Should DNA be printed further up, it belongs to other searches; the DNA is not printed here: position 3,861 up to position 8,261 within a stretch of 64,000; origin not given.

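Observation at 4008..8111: MFS permease fused in one ORF to a glycoside hydrolase and two discoidin domains via a retained signal-peptide-like 13th helix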

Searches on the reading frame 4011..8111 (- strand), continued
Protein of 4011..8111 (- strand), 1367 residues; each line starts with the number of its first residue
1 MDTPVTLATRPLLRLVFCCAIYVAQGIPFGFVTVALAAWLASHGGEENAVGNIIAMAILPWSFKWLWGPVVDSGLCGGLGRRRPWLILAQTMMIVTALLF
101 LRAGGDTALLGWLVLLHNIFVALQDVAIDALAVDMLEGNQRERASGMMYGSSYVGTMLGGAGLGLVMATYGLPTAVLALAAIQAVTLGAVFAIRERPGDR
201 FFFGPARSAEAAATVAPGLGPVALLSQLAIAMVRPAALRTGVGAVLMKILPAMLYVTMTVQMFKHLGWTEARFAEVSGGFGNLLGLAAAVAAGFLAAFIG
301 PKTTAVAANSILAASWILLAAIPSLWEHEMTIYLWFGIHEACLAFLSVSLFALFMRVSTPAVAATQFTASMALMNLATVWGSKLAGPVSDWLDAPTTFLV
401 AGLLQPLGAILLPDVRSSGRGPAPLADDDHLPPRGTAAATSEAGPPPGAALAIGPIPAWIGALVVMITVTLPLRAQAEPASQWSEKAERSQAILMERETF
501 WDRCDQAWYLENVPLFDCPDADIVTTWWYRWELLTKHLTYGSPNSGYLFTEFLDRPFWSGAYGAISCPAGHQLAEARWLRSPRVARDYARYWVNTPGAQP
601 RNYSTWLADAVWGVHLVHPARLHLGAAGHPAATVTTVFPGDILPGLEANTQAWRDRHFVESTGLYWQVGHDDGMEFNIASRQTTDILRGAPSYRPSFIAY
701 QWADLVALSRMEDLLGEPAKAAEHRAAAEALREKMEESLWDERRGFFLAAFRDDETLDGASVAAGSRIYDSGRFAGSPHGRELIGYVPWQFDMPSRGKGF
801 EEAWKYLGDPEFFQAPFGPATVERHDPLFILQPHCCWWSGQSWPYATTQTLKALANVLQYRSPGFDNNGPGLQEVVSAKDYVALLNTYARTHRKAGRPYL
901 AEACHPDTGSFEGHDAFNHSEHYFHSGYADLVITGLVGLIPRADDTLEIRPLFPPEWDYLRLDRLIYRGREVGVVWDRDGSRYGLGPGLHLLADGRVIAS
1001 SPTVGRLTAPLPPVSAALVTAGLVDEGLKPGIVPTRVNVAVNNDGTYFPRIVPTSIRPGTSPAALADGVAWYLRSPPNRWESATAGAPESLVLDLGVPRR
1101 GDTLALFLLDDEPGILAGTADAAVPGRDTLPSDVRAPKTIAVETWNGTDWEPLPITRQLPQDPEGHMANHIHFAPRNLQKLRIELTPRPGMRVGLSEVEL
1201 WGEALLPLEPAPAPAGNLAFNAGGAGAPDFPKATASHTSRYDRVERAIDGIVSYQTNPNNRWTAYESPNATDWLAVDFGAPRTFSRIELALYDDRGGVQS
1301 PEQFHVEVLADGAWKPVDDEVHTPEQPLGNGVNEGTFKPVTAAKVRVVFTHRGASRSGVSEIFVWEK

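Call 27: find_related_loci(query=A1, collection=genome_contigs, flank=8000)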
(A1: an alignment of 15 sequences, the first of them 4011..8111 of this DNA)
Query A1 (1367 aa) in genome_contigs; peptide patterns used: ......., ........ (x = any residue, [..] = any of these).
457 stretches matched a pattern; 394 encode a relative of the query (tblastn E <= 1e-3); the best 80 are kept; 80 distinct loci.
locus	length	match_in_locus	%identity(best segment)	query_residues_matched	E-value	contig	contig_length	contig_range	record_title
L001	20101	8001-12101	92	1-1367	0e+0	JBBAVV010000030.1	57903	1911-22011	MAG: Pirellulales bacterium isolate EUL_332 ctg30-EUL_332, whole genome shotgun sequence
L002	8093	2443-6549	92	1-1367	0e+0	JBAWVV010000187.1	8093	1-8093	MAG: Planctomycetia bacterium isolate ELA020 MAG020_187, whole genome shotgun sequence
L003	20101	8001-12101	86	1-1367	0e+0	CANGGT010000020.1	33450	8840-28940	MAG: Planctomycetaceae bacterium isolate Jr-28jun17-107 genome assembly, contig: Jr-28jun17-C1771, whole genome shotgun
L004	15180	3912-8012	87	1-1367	0e+0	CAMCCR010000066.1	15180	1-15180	MAG: Candidatus Kuenenia stuttgartiensis isolate ZE-13nov19-118 genome assembly, contig: ZE-13nov19-C6060, whole genome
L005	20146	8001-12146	79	1-1367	0e+0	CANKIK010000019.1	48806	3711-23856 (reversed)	MAG: Planctomycetaceae bacterium isolate RH-9nov16-155 genome assembly, contig: RH-9nov16-C1021, whole genome shotgun se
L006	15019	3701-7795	86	1-1365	0e+0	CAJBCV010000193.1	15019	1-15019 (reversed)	MAG: uncultured Planctomycetaceae bacterium isolate Loc090907-1m_bin-358 genome assembly, contig: bin-358:193/573, whole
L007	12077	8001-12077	69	1-1366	0e+0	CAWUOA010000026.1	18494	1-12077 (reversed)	MAG: uncultured Planctomycetaceae bacterium isolate SRR1522971_binner23_134_1705335398 genome assembly, contig: ERZ11848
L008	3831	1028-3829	89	1-934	0e+0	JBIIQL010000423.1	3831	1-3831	MAG: Pirellulales bacterium isolate ME2003-07-11_3300042290_group2_bin72 Rohwer_bin1678_scaffold_25915_c1, whole genome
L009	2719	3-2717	89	328-1365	0e+0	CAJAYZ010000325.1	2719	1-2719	MAG: uncultured Planctomycetaceae bacterium isolate Loc080925-6m_bin-0950 genome assembly, contig: bin-0950:325/963, who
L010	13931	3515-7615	95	1-1367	0e+0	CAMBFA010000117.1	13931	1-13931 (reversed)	MAG: Candidatus Kuenenia stuttgartiensis isolate MoH-02may19-292 genome assembly, contig: MoH-02may19-C7969, whole genom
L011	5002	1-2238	86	622-1367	0e+0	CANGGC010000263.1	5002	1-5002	MAG: Planctomycetaceae bacterium isolate Jr-28aug17-13 genome assembly, contig: Jr-28aug17-C24830, whole genome shotgun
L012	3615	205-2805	66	494-1367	0e+0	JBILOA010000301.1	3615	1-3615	MAG: Pirellulales bacterium isolate ME2017-10-13_3300042908_group7_bin179 Rohwer_bin1716_scaffold_34016_c1, whole genome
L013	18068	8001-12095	75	6-1365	0e+0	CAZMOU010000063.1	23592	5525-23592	MAG TPA_asm: uncultured Chitinophaga sp. isolate binchicken_co298_368 genome assembly, contig: NODE_3863_length_23592_co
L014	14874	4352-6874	54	462-1367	0e+0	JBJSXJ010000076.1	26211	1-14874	MAG: Planctomycetota bacterium isolate samp_4435_metadecoder_655 samp_4435_530264, whole genome shotgun sequence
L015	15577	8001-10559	54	463-1367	0e+0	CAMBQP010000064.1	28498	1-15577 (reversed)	MAG: Schlesneria paludicola DSM 18645 isolate GE-03apr19-10 genome assembly, contig: GE-03apr19-C1731, whole genome shot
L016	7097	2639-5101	55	490-1367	0e+0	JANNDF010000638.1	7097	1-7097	MAG: Planctomycetia bacterium isolate OTE_78_concoct_33 OTE_78_k141_82522, whole genome shotgun sequence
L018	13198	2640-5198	53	463-1367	0e+0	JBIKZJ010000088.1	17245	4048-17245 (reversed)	MAG: Schlesneria sp. isolate ME2016-04-13_3300034068_group7_bin65 Rohwer_bin1759_scaffold_1002_c1, whole genome shotgun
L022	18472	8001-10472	54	494-1367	0e+0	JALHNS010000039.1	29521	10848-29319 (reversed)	MAG: Gemmata sp. isolate Bin_69_sub c_000000006909, whole genome shotgun sequence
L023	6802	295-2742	53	494-1367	0e+0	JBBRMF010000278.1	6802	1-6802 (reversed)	MAG: Tepidisphaerales bacterium isolate La1_metabat2.017 LA1C_B2.017_k141_2829940L_6802_cov_13.0000, whole genome shotgu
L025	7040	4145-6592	55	494-1367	0e+0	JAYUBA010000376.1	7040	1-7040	MAG: Frigoriglobus sp. isolate GFS_6685 GFS_6685_375, whole genome shotgun sequence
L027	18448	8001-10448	53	494-1367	0e+0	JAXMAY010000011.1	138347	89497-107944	MAG: Gemmataceae bacterium isolate STL-PLA22 C4.68.fa-11, whole genome shotgun sequence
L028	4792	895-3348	54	493-1367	0e+0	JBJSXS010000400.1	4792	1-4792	MAG: Gemmata sp. isolate samp_4435_metabat2_32 samp_4435_1084817, whole genome shotgun sequence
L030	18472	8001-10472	53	494-1367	0e+0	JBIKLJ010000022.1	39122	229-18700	MAG: Pirellula sp. isolate ME2014-08-22_3300042298_group5_bin125 Rohwer_bin1657_scaffold_432_c1, whole genome shotgun se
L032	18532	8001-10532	53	479-1367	0e+0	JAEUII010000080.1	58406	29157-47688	MAG: Planctomycetaceae bacterium isolate new MAG-39 k141_2171204, whole genome shotgun sequence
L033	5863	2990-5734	51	414-1367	0e+0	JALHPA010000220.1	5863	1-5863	MAG: Pirellulales bacterium isolate bin.204_sub c_000000044060, whole genome shotgun sequence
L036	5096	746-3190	54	496-1367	0e+0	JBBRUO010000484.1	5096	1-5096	MAG: Gemmatales bacterium isolate La3_concoct.253 La3_concoct.253_K_490827_L_5096_cov_41.3439, whole genome shotgun sequ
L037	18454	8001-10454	53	495-1367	0e+0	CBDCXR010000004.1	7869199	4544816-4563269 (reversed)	MAG: Planctomycetota bacterium isolate 4b603351-8a71-4708-9f49-a82285727c68 genome assembly, contig: contig_4, whole gen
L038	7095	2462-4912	54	494-1367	0e+0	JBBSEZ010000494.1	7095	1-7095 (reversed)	MAG: Gemmatales bacterium isolate LS1_sbin.68 LS1_sbin.68_K_196167_L_7095_cov_16.9471, whole genome shotgun sequence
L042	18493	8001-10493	54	495-1367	0e+0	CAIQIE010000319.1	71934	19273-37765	MAG: uncultured Planctomycetaceae bacterium isolate ErkenSummer_bin-6500 genome assembly, contig: bin-6500:319/446, whol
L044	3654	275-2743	53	495-1367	0e+0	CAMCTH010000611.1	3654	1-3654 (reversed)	MAG: Planctomicrobium piriforme isolate LH-02apr19-191 genome assembly, contig: LH-02apr19-C71408, whole genome shotgun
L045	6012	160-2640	53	494-1367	0e+0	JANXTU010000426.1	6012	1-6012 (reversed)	MAG: Fimbriiglobus sp. isolate 339R_metabat_14 339R_k141_1252181, whole genome shotgun sequence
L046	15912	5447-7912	55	495-1367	0e+0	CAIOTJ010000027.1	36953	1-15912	MAG: uncultured Planctomycetaceae bacterium isolate ErkenSummer_bin-1745 genome assembly, contig: bin-1745:027/718, whol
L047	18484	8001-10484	54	495-1367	0e+0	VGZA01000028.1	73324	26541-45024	MAG: Planctomycetota bacterium isolate K_DeepCast_65m_m1_055 K_DeepCast_65m_m1_055_Ga0194128_10000476, whole genome shot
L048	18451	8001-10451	54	494-1367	0e+0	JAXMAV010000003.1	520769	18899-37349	MAG: Gemmataceae bacterium isolate STL-PLA19 C3.136.fa-3, whole genome shotgun sequence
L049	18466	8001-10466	53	499-1367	0e+0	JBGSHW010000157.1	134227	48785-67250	MAG: Pirellulaceae bacterium isolate JTS-AC114 k141_4032592, whole genome shotgun sequence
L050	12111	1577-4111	52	480-1367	0e+0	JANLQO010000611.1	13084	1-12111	MAG: Planctomycetia bacterium isolate OTE_38_metabat_190 OTE_38_k141_1940365, whole genome shotgun sequence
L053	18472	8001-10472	54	495-1367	0e+0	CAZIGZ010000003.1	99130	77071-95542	MAG TPA_asm: uncultured Chitinophaga sp. isolate SRP193358_co1_757 genome assembly, contig: NODE_231_length_99130_cov_6.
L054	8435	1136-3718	52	453-1367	0e+0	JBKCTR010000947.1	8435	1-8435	MAG: Planctomycetaceae bacterium isolate samp_2047_concoct_1955 samp_2047_5010760, whole genome shotgun sequence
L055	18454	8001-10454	53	494-1367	0e+0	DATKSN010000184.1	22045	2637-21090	MAG TPA_asm: Pirellulales bacterium isolate SMAG_U14055 k141_881752, whole genome shotgun sequence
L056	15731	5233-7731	52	494-1367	0e+0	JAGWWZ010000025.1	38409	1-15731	MAG: Planctomycetota bacterium isolate REEB455 contig-150_1758, whole genome shotgun sequence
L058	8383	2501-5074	53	491-1367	0e+0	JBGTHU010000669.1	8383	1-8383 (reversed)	MAG: Mariniblastus sp. isolate JTS-RE247 k141_11347767, whole genome shotgun sequence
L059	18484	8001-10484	53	495-1367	0e+0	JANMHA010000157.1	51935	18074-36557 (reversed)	MAG: Pirellula sp. isolate OTE_70_metabat_354 OTE_70_k141_3975891, whole genome shotgun sequence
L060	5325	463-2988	53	491-1367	0e+0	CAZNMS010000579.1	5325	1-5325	MAG TPA_asm: uncultured Planctomycetaceae bacterium isolate SRP292972_co1_120 genome assembly, contig: NODE_6239_length_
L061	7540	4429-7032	51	440-1367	0e+0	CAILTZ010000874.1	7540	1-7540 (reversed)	MAG: uncultured Pirellula sp. isolate Umea1_bin-2197 genome assembly, contig: bin-2197:874/912, whole genome shotgun seq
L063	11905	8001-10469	53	495-1367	0e+0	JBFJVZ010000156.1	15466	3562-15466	MAG: Pirellulaceae bacterium isolate Mix_sand19.2022.05.G.119 k141_2213795_length_15466_cov_10.1466, whole genome shotgu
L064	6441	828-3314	53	494-1367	0e+0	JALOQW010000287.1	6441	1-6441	MAG: Pirellula sp. isolate Prado165 scaffold_23196, whole genome shotgun sequence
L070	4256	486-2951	53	491-1367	0e+0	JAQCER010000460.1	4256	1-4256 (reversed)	MAG: Verrucomicrobia bacterium isolate casp40-mb.124 NODE_46948_length_4256_cov_0.051479, whole genome shotgun sequence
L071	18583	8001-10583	53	490-1367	0e+0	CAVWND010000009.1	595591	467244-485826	MAG: uncultured Planctomycetota bacterium isolate MFD09495.bin.2.75 genome assembly, contig: contig_451, whole genome sh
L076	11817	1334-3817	53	494-1367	0e+0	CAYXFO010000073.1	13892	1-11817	MAG TPA_asm: uncultured Pirellula sp. isolate SRP098346_co1_197 genome assembly, contig: NODE_5062_length_13892_cov_6.03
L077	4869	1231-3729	52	494-1367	0e+0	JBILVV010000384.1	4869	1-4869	MAG: Pirellula sp. isolate ME2018-08-20_3300044629_group8_bin61 Rohwer_bin1661_scaffold_27184_c1, whole genome shotgun s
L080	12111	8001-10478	51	490-1367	0e+0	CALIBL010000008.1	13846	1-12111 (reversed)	MAG: uncultured Rubripirellula sp. isolate S1_Bin_METABAT__121_1 genome assembly, contig: c_000000864506, whole genome s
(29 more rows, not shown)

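Call 30: search_protein_representatives(protein=window:4512-8111:-)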
Query: 1200 residues. Proteins with E-value up to 0.001 (for the whole library): 5265; up to 1e-10: 2146; up to 1e-30: 561. The best 150 are listed.
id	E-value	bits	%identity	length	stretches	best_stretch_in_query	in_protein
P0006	0.0e+00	2294.6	77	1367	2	1-1200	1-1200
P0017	0.0e+00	1294.1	40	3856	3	490-1199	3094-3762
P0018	3.9e-217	740.0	53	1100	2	491-1199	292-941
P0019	1.7e-193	661.8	51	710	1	491-1200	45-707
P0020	9.3e-178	609.6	46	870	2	495-1199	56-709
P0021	1.4e-176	605.7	46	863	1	492-1199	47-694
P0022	2.3e-175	601.7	46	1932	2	495-1199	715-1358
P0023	1.1e-166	573.0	51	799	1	475-1089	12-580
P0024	4.4e-163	561.0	46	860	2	493-1199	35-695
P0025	7.2e-157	540.4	44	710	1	495-1199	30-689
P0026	1.2e-155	536.3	46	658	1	446-1074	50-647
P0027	1.4e-150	519.6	49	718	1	568-1117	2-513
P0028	2.2e-145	502.4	58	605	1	492-916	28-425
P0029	1.4e-143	496.4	39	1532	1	411-1199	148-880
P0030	1.5e-142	493.0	39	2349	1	413-1199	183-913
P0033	1.9e-130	452.9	40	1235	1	490-1199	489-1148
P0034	1.4e-128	446.7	56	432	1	6-416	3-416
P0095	5.4e-77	275.8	43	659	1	422-1013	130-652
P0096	7.5e-77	275.4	44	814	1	506-1008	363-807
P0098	1.7e-76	274.2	40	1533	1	504-1008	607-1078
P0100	4.5e-76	272.8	37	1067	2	507-1008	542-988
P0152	1.6e-65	237.8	43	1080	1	8-423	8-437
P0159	2.5e-64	233.9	37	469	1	513-1008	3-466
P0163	3.6e-63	230.0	38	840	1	21-414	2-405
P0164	6.9e-63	229.1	37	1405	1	502-1008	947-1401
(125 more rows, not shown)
